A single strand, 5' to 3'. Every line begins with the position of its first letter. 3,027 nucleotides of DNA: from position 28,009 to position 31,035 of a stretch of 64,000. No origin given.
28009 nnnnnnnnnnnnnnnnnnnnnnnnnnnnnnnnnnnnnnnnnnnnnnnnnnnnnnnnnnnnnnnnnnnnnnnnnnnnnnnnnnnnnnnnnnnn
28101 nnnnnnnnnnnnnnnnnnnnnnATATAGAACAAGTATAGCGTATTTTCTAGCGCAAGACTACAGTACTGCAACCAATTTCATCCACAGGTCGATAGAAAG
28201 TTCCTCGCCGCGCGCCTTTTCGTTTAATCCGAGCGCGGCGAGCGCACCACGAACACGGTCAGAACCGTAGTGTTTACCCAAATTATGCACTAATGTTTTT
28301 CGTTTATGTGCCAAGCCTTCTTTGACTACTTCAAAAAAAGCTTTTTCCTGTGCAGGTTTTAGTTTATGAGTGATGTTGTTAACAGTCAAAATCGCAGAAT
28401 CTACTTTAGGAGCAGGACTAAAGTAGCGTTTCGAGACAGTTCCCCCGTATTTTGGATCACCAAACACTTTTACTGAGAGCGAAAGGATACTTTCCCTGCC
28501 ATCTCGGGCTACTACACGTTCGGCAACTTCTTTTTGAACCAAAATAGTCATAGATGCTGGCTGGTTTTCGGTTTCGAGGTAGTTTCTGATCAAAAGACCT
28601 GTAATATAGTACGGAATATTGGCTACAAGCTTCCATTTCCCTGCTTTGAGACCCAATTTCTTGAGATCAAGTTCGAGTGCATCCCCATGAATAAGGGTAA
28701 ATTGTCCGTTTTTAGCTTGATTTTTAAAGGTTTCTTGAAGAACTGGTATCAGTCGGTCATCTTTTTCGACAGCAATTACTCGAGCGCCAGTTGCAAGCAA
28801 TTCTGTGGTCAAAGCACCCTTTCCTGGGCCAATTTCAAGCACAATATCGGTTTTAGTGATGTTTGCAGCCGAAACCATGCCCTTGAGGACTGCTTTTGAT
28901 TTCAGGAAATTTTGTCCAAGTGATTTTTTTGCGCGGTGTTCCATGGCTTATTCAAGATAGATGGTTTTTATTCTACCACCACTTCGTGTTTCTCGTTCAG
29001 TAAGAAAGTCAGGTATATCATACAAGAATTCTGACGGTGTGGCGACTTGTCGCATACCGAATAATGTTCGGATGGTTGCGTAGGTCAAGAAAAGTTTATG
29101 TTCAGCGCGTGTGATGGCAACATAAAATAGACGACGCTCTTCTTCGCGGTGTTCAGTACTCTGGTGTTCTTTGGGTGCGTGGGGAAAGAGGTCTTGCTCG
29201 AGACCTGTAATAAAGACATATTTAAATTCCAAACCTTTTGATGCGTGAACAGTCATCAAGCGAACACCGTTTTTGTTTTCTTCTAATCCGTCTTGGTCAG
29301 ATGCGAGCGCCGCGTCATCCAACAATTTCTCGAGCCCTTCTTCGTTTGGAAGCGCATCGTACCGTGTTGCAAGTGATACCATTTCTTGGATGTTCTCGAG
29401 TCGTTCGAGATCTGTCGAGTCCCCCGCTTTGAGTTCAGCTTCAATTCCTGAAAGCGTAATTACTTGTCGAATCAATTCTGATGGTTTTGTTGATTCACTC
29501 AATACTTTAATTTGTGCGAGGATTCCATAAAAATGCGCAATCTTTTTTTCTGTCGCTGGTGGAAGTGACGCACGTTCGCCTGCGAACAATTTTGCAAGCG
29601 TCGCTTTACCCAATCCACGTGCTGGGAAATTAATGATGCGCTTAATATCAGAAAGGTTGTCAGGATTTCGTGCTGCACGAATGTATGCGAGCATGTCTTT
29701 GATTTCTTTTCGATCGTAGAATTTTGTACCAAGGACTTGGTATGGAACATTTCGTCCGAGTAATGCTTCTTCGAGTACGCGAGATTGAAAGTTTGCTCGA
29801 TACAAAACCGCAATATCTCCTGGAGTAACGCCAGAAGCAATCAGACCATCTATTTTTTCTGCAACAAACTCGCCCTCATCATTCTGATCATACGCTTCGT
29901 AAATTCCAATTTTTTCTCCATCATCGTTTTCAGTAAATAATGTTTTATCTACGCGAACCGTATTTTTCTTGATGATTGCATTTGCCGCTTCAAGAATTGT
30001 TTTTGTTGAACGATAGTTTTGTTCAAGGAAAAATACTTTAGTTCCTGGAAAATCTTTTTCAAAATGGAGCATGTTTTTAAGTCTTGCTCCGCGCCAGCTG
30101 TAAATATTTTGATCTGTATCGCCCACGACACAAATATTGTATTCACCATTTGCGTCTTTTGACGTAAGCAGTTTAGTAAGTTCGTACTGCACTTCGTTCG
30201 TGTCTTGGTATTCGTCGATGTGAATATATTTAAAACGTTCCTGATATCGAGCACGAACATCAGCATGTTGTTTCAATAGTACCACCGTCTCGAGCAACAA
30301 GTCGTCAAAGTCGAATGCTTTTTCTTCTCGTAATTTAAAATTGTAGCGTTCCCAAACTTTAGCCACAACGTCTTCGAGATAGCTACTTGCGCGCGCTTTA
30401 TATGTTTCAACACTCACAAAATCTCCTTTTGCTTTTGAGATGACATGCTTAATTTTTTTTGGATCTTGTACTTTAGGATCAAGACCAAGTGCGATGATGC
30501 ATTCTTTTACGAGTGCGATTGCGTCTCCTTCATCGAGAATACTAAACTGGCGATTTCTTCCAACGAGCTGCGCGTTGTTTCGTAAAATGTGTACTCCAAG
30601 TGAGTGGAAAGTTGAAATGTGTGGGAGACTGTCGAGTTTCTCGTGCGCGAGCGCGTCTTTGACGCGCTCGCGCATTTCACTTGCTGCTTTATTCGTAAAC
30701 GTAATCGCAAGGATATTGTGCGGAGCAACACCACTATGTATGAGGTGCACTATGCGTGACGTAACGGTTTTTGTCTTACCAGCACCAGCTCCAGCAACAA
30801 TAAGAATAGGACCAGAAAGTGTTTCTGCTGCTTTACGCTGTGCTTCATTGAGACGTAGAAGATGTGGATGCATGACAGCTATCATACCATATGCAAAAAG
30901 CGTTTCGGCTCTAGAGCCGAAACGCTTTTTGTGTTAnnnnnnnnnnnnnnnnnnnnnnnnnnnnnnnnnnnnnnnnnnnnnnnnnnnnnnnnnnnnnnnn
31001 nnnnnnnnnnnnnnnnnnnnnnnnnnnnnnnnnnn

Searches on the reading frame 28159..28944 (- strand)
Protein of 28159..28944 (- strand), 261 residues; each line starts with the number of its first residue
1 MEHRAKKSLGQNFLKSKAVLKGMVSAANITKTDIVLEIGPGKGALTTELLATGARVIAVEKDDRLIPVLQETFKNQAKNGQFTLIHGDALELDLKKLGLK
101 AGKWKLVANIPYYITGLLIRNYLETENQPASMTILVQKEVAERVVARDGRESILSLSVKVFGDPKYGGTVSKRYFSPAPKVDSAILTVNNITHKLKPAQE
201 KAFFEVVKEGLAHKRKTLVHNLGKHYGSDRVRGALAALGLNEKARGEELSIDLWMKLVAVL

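Call 13: search_protein_families(library=pfam, proteins=[window:28159-28944:-], max_evalue=0.001)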
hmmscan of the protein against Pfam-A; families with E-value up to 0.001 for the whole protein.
window:28159-28944:- (261 aa): 3 families
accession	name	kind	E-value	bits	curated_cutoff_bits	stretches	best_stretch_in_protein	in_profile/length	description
PF00398.26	RrnaAD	-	1.3e-53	182.3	24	1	3-259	2-259/263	Ribosomal RNA adenine dimethylase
PF13649.12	Methyltransf_25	-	1.2e-05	26.4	27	1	35-95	1-61/97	Methyltransferase domain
PF08241.18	Methyltransf_11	-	0.00016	22.7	21.2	1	36-95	1-57/95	Methyltransferase domain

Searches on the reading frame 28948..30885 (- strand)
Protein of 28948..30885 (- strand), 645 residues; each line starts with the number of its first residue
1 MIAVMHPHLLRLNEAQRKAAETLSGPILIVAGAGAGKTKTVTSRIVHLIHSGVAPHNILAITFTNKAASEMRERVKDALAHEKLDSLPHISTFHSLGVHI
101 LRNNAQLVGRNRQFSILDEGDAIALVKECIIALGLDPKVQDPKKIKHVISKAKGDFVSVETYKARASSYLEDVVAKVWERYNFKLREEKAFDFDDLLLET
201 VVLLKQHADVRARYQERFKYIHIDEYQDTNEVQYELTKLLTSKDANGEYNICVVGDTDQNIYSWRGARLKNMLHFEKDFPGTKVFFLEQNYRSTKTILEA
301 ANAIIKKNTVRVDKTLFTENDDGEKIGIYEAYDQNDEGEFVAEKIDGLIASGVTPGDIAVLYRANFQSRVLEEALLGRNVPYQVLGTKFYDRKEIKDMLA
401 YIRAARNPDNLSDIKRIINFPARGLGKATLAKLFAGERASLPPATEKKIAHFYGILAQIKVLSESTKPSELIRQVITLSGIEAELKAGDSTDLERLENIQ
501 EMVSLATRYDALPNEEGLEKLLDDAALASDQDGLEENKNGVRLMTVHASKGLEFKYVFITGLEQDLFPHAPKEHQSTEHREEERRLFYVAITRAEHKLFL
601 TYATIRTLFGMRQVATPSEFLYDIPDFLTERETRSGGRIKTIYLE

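Call 13: search_protein_families(library=pfam, proteins=[window:28948-30885:-], max_evalue=0.001)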
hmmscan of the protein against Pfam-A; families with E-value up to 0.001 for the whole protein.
window:28948-30885:- (645 aa): 8 families
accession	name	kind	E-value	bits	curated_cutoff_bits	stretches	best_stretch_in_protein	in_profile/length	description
PF00580.27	UvrD-helicase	-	8.3e-87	291.7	23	1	12-280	1-271/271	UvrD/REP helicase N-terminal domain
PF13361.12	UvrD_C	-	1.1e-70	239.2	25.6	2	287-433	3-150/350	UvrD-like helicase C-terminal domain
PF13245.12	AAA_19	-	9.9e-22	78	25.1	1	16-263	1-132/134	AAA domain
PF13538.12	UvrD_C_2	-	2.2e-12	47.1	27.4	1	541-600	2-51/52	UvrD-like helicase C-terminal domain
PF13604.12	AAA_30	-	3.2e-07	30.7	27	1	12-76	2-67/191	AAA domain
PF13087.12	AAA_12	-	2e-06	27.9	27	0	535-600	138-190/195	AAA domain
PF01443.25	Viral_helicase1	-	6.4e-05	23.3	21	0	539-598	175-224/228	Viral superfamily 1 RNA helicase core domain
PF13086.12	AAA_11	-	0.00018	21.8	27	1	12-79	2-75/257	AAA domain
